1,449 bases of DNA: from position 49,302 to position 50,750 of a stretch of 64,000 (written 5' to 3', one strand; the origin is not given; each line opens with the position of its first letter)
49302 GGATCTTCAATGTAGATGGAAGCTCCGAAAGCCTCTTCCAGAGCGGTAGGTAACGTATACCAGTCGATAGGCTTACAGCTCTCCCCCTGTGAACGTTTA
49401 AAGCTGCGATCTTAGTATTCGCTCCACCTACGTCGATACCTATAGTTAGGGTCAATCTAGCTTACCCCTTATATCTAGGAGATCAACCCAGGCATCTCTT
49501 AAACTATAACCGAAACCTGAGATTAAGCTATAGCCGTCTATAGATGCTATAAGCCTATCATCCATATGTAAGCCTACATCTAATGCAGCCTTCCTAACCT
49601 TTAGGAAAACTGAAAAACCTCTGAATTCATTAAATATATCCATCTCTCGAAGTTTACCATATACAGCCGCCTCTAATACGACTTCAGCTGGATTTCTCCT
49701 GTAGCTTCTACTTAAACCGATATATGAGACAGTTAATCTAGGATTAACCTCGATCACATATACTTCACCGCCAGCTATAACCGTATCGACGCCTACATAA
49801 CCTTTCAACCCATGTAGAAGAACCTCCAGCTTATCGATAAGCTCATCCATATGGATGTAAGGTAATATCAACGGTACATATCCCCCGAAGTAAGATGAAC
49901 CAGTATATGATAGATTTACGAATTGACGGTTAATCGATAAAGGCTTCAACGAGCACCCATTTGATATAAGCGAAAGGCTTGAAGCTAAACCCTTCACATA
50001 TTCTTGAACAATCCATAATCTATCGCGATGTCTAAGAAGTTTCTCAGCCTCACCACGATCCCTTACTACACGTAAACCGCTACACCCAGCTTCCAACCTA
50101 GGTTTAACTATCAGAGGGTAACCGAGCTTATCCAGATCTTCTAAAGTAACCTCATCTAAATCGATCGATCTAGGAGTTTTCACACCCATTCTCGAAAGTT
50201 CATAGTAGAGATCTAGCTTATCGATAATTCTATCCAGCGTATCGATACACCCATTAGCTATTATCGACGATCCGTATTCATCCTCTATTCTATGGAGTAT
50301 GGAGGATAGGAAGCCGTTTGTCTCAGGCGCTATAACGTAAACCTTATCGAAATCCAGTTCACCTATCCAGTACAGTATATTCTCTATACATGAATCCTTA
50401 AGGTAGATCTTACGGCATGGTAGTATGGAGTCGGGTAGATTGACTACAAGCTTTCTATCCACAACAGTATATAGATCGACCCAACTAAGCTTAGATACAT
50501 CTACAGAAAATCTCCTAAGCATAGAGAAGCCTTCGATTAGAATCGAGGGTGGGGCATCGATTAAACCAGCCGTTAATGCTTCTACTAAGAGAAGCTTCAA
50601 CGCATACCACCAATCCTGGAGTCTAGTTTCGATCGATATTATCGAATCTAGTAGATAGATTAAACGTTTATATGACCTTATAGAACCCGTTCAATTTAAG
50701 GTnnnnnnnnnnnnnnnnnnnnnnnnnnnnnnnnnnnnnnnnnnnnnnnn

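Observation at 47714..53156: Tetrahydromethanopterin-biosynthesis-like gene cluster, together with an MtrH-like gene 17 kb away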

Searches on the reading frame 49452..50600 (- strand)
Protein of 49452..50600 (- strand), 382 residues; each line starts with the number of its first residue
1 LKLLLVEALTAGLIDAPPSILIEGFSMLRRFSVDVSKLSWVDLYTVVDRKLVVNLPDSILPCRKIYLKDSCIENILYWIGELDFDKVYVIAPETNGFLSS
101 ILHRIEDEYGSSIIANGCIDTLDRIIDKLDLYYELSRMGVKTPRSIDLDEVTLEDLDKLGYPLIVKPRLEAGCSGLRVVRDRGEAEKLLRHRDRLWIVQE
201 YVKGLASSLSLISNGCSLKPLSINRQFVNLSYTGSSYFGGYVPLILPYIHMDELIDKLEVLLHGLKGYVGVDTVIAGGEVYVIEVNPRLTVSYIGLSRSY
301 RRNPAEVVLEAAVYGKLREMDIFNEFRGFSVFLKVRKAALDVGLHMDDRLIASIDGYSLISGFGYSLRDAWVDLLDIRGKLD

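Call 3: search_protein_families(library=pfam, proteins=[window:49452-50600:-], max_evalue=0.01)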
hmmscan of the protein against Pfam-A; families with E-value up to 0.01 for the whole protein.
window:49452-50600:- (382 aa): 3 families
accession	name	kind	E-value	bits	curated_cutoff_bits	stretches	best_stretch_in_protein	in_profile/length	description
PF02655.19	ATP-grasp_3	-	4.6e-33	115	23.2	1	127-291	3-159/160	ATP-grasp domain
PF02786.22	CPSase_L_D2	-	2.4e-05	24.4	19.8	1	134-190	8-68/211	Carbamoyl-phosphate synthase L chain, ATP binding domain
PF02222.28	ATP-grasp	-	0.0029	17.7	27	0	135-203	3-77/179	ATP-grasp domain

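Call 4: search_protein_families(library=ncbifam, proteins=[window:49452-50600:-], max_evalue=0.01)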
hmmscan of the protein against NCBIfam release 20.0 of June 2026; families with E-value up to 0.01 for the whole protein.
window:49452-50600:- (382 aa): 17 families
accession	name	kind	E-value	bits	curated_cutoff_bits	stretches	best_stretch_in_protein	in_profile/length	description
NF040722.1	MfnD_Meth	equivalog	1e-23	84.2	400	1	193-297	158-259/288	tyramine--L-glutamate ligase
NF002563.0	PRK02186.1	subfamily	4.8e-11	41.6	625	1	127-290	107-278/890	argininosuccinate lyase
NF009406.0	PRK12767.1-5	equivalog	7.3e-11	41.7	271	1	118-294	104-276/327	carbamoyl phosphate synthase-like protein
NF009404.0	PRK12767.1-3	equivalog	8.1e-11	41.4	316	1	119-197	103-183/344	carbamoyl phosphate synthase-like protein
NF009402.0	PRK12767.1-1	equivalog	1.5e-09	37.1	218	1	81-290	71-277/329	carbamoyl phosphate synthase-like protein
NF011169.0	PRK14571.1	equivalog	3.4e-07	29.9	404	1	95-286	68-262/300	D-alanyl-alanine synthetase A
TIGR03909.1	pyrrolys_PylC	equivalog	1.8e-06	26.9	248.3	1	154-233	118-198/374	3-methylornithine--L-lysine ligase PylC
TIGR00768.1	rimK_fam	subfamily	3.5e-06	26.6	143.4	1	121-203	81-171/276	RimK family alpha-L-glutamate ligase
NF002378.0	PRK01372.1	subfamily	4.4e-06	25.6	243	1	126-286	99-268/305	D-alanine--D-alanine ligase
TIGR01369.1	CPSaseII_lrg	equivalog_domain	4.5e-06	24.6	1027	1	94-322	637-874/1052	carbamoyl-phosphate synthase (glutamine-hydrolyzing) large subunit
TIGR02144.1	LysX_arch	equivalog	6.4e-06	25.5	275.6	1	106-203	68-172/281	lysine biosynthesis protein LysX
NF003671.0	PRK05294.1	equivalog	6.5e-06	24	599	0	264-325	813-874/1058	carbamoyl-phosphate synthase large subunit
NF005315.0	PRK06849.1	equivalog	3.4e-05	23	406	1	119-291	108-278/389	hypothetical protein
TIGR01205.1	D_ala_D_alaTIGR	subfamily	0.00014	21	245.65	1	127-286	106-284/318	D-alanine--D-alanine ligase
NF053643.1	Ddl_archaea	equivalog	0.00029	19.9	500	1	103-213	83-191/367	putative pseudomurein biosynthesis ATP-grasp protein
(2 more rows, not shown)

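Call 21: search_solved_structures(query=window:49452-50600:-, max_evalue=0.01)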
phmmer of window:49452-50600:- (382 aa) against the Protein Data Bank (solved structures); distinct sequences matched with E-value up to 0.01: 9.
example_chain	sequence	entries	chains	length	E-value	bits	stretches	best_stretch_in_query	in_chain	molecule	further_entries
3df7_A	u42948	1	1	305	3.3e-11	46.3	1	162-313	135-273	Putative ATP-grasp superfamily protein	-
3r23_A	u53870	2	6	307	2e-10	43.7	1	109-288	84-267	D-alanine--D-alanine ligase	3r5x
1bxr_A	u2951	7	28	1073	4.9e-09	39.1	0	106-186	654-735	CARBAMOYL-PHOSPHATE SYNTHASE | CARBAMOYL PHOSPHATE SYNTHETASE: LARGE SUBUNIT | CARBAMOYL PHOSPHATE SYNTHETASE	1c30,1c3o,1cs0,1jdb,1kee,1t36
1ce8_A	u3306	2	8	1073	4.9e-09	39.1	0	106-186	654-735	PROTEIN (CARBAMOYL-PHOSPHATE SYNTHASE) | carbamoyl phosphate synthetase large chain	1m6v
1a9x_A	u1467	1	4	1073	6.3e-08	35.5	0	106-186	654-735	CARBAMOYL PHOSPHATE SYNTHETASE (LARGE CHAIN)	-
2dzd_A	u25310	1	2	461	0.00033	23.2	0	153-188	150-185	pyruvate carboxylase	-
3vpb_A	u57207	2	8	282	0.0019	20.7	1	119-216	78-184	Putative acetylornithine deacetylase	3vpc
1kj8_A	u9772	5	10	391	0.0093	18.4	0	83-288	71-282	phosphoribosylglycinamide formyltransferase 2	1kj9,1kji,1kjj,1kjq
1eyz_A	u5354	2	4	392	0.0094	18.4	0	83-288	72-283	PHOSPHORIBOSYLGLYCINAMIDE FORMYLTRANSFERASE 2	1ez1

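Call 26: find_homologous_proteins(query=window:49452-50600:-, max_evalue=0.00001)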
Query window:49452-50600:- (382 aa): 171 proteins with E <= 0.00001 among 6851 candidates; the best 120 are listed.
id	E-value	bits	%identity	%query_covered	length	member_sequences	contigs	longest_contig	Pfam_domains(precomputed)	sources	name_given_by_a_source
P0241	8.0e-234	794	95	100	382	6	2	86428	PF02786.23,PF02655.20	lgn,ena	-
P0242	2.6e-211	720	87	100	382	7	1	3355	PF02786.23,PF02655.20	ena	-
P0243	3.5e-182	624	74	100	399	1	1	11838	PF02786.23,PF02655.20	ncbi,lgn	ncbi:MAG: ATP-grasp domain-containing protein [Candidatus Bathyarchaeia archaeon]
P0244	2.6e-179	614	73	100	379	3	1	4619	PF02786.23,PF02655.20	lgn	-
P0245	2.8e-151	522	67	93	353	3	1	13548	PF02655.20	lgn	-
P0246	7.4e-143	494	62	100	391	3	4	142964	PF02655.20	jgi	-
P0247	1.5e-133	464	62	92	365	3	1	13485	PF02786.23,PF02655.20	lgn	-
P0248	2.3e-88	315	45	99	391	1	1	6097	PF02655.20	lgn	-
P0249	7.9e-47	178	38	82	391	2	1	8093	PF02655.20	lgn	-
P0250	1.5e-46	177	35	88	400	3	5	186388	PF13535.12,PF14397.12,PF02786.23,PF02222.28,PF08443.17,PF02655.20,PF01071.25,PF18301.7,PF07478.19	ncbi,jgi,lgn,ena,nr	ncbi:hypothetical protein DRN87_00905 [Candidatus Geothermarchaeota archaeon]|nr:MAG: hypothetical p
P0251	2.0e-46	177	37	82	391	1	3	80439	PF14397.12,PF08443.17,PF02655.20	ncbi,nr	ncbi:ATP-grasp domain-containing protein [Candidatus Bathyarchaeota archaeon]|nr:ATP-grasp domain-co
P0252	5.1e-46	176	36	88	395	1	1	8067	PF14397.12,PF02786.23,PF08443.17,PF02655.20,PF18301.7,PF07478.19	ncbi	ncbi:MAG: ATP-grasp domain-containing protein [Candidatus Bathyarchaeia archaeon]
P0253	7.1e-45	172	37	82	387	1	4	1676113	PF02655.20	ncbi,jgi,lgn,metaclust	jgi:hypothetical protein|metaclust:\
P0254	2.1e-44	170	36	87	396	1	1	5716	PF14397.12,PF02786.23,PF02222.28,PF08443.17,PF02655.20,PF18301.7,PF07478.19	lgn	-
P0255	2.8e-43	167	37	89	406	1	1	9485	PF14397.12,PF08443.17,PF02655.20,PF18301.7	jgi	jgi:tyramine---L-glutamate ligase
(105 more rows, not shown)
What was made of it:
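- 49452..50600 (-): MfnD-like ATP-grasp ligase, long form (380-415 aa) with an internal insertion and a C-terminal extension. Predicted tyramine(/tyrosine)-glutamate ligase. Some homologues are labelled tyramine-L-glutamate ligase by JGI (call 26).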

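Call 72: search_solved_structures(query=A3, max_evalue=0.001, show_alignments=1)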
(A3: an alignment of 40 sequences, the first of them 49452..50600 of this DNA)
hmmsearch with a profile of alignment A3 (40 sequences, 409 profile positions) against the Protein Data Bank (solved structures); distinct sequences matched with E-value up to 0.001: 131 (the best 60 are shown).
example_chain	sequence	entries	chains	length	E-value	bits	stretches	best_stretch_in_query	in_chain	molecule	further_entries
3df7_A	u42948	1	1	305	6.8e-41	143.7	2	203-335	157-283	Putative ATP-grasp superfamily protein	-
1ce8_A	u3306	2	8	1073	1.4e-22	83.4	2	101-322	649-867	PROTEIN (CARBAMOYL-PHOSPHATE SYNTHASE) | carbamoyl phosphate synthetase large chain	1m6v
1bxr_A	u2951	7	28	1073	1.4e-22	83.4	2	101-322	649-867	CARBAMOYL-PHOSPHATE SYNTHASE | CARBAMOYL PHOSPHATE SYNTHETASE: LARGE SUBUNIT | CARBAMOYL PHOSPHATE SYNTHETASE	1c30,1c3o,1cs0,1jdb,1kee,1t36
1a9x_A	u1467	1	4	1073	2e-21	79.6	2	101-322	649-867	CARBAMOYL PHOSPHATE SYNTHETASE (LARGE CHAIN)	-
3r23_A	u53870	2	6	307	1.6e-15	60.2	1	123-298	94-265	D-alanine--D-alanine ligase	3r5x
4dim_A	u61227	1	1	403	7.9e-14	54.6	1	118-300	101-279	Phosphoribosylglycinamide synthetase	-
3se7_A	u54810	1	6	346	3.5e-13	52.5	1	107-298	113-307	VanA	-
4fu0_A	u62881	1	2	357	3.6e-11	45.8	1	109-221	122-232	D-alanine--D-alanine ligase 7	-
2dzd_A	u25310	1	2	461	5.5e-11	45.2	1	102-355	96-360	pyruvate carboxylase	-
2yw2_A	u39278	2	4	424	7.3e-11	44.8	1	75-301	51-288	Phosphoribosylamine--glycine ligase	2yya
4mv1_A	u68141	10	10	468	9.8e-11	44.4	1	101-201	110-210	Biotin carboxylase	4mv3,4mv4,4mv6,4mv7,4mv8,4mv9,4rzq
1kj8_A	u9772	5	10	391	1.6e-10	43.7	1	48-198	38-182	phosphoribosylglycinamide formyltransferase 2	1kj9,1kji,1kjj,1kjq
1eyz_A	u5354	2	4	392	1.6e-10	43.7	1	48-198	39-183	PHOSPHORIBOSYLGLYCINAMIDE FORMYLTRANSFERASE 2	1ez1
3ouu_A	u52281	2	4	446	6.9e-10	41.6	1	100-201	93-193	Biotin carboxylase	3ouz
3hb9_A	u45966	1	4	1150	8e-10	41.4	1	102-316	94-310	Pyruvate carboxylase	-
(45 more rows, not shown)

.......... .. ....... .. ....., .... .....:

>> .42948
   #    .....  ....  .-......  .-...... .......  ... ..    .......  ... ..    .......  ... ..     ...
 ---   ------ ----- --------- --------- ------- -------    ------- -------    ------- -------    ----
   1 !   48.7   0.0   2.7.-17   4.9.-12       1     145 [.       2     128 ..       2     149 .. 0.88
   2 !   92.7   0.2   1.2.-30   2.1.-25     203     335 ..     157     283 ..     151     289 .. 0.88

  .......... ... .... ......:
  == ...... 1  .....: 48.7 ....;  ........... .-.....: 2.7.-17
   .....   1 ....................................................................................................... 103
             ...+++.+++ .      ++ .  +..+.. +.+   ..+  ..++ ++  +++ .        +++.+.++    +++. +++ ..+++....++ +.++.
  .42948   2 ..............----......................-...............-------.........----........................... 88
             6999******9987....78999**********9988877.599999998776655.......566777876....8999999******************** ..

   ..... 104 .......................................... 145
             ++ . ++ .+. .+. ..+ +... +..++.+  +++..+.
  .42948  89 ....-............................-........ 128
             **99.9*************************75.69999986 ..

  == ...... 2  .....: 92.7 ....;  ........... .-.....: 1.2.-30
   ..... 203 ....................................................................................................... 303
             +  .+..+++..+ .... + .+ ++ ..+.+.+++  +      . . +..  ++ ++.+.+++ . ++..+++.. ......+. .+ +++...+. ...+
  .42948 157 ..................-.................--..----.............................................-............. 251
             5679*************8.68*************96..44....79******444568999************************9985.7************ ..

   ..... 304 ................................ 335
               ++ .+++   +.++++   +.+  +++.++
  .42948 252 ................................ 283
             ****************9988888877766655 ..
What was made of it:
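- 49452..50600 (-): The family profile's top PDB hit is 3DF7 at 144 bits, in two segments that cover both halves (call 72).
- On MfnD (tyramine-L-glutamate ligase): The family profile matches the 3DF7 relative over both halves at 144 bits (call 72).
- The ATP-grasp carries an insertion and a C-terminal extension relative to 3DF7/MfnD (call 72).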

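Call 73: predict_structure(alignment_id=A3)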
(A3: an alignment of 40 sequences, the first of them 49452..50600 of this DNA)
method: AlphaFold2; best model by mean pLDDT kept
length: 382 residues; sequences in the alignment: 40
mean_pLDDT: 93.5   pTM: 0.91
mean pLDDT of the five models: 93.5, 93.0, 92.9, 92.4, 91.8
residues with pLDDT >= 90: 319; 70-90: 63; 50-70: 0; < 50: 0
segments of 3 or more residues with pLDDT < 50: none
pLDDT, mean of each block of 10 residues (from residue 1): 97 92 96 97 96 87 93 96 98 93 98 96 93 96 95 96 93 86 94 86 96 97 94 86 88 94 97 94 95 97 96 92 89 89 86 93 98 96 87
secondary structure, 60 per line:
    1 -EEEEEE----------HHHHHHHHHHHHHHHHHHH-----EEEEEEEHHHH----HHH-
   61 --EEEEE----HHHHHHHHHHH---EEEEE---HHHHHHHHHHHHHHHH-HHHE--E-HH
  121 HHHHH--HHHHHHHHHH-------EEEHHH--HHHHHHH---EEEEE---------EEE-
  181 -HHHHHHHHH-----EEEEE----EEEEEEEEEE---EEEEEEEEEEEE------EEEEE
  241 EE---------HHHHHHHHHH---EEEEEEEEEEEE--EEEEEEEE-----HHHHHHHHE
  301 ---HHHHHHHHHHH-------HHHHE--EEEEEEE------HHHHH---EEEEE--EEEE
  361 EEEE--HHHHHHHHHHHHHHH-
elements in order: E2-7 H18-36 E42-48 H49-52 E63-67 H72-82 E86-90 H94-109 H119-125 H128-137 E145-147 H153-159 E163-167 E177-179 H182-190 E196-200 E205-214 E218-229 E236-242 H252-261 E265-276 E279-286 H292-299 H304-314 H322-325 E329-335 H342-346 E350-354 E357-364 H367-381

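Call 75: fold_search(model_id=the predicted structure, library=pdb)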
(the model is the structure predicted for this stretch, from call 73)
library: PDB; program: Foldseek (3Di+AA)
matches with E <= 10: 1562; with E <= 0.001: 604
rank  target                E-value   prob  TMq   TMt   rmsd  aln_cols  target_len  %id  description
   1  3df7                  3.7e-20  1.00  0.67  0.84   3.4       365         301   23  Crystal structure of a putative ATP-grasp superfamily protein from Archaeoglobus fulgidus (released 2008-08-05)
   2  2v58_B                9.5e-19  1.00  0.66  0.58   5.6       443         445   15  CRYSTAL STRUCTURE OF BIOTIN CARBOXYLASE FROM E.COLI IN COMPLEX WITH POTENT INHIBITOR 1 (released 2009-01-13)
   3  5vyz_A                1.1e-18  1.00  0.71  0.26   5.9       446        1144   14  Crystal structure of Lactococcus lactis pyruvate carboxylase in complex with cyclic-di-AMP (released 2017-08-16)
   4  2dzd_B                1.7e-18  1.00  0.65  0.57   6.1       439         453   15  Crystal structure of the biotin carboxylase domain of pyruvate carboxylase (released 2007-09-25)
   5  1dv2_A                2.6e-18  1.00  0.67  0.58   6.0       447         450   14  The structure of biotin carboxylase, mutant E288K, complexed with ATP (released 2000-06-09)
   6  3g8c_A                2.9e-18  1.00  0.67  0.59   6.0       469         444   14  Crystal Structure of Biotin Carboxylase in Complex with Biotin, Bicarbonate, ADP and Mg Ion (released 2009-03-03)
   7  3rv4                  3.3e-18  1.00  0.69  0.59   6.1       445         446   14  Crystal structure of E.coli biotin carboxylase R16E mutant in complex with Mg-ADP and bicarbonate (released 2011-05-18)
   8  2dzd_A                3.5e-18  1.00  0.65  0.55   6.2       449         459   15  Crystal structure of the biotin carboxylase domain of pyruvate carboxylase (released 2007-09-25)
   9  3k5i_B                4.6e-18  1.00  0.68  0.69   5.4       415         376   14  Crystal structure of N5-carboxyaminoimidazole synthase from aspergillus clavatus in complex with ADP and 5-aminoimadaz (released 2009-10-20)
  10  4mv3                  5.5e-18  1.00  0.64  0.57   6.2       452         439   15  Crystal Structure of Biotin Carboxylase from Haemophilus influenzae in Complex with AMPPCP and Bicarbonate (released 2015-01-14)
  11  5vyz_D                5.9e-18  1.00  0.70  0.26   6.1       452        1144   15  Crystal structure of Lactococcus lactis pyruvate carboxylase in complex with cyclic-di-AMP (released 2017-08-16)
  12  4mv1                  5.9e-18  1.00  0.66  0.59   5.6       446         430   14  Crystal Structure of Biotin Carboxylase from Haemophilus influenzae in Complex with ADP and Phosphate (released 2015-01-14)
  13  2vqd                  6.2e-18  1.00  0.70  0.60   5.1       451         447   15  Crystal Structure of Biotin Carboxylase from Pseudomonas aeruginosa complexed with AMPCP (released 2008-09-09)
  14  7zz3_C                6.2e-18  1.00  0.69  0.27   5.9       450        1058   15  Cryo-EM structure of "BC react" conformation of Lactococcus lactis pyruvate carboxylase with acetyl-CoA (released 2022-10-12)
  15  2gpw_D                7.4e-18  1.00  0.62  0.54   6.8       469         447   14  Crystal Structure of the Biotin Carboxylase Subunit, F363A Mutant, of Acetyl-CoA Carboxylase from Escherichia coli. (released 2006-07-04)
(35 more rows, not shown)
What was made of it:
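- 49452..50600 (-): AF2 model pLDDT 93.5; Foldseek top hit is 3DF7 from A. fulgidus, TM 0.84 (calls 73, 75).
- On MfnD (tyramine-L-glutamate ligase): Foldseek top hit is 3DF7, TM 0.84 (call 75).
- AF2 model pLDDT 93.5, Foldseek top hit 3DF7 with TM 0.84 (calls 72, 73, 75).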
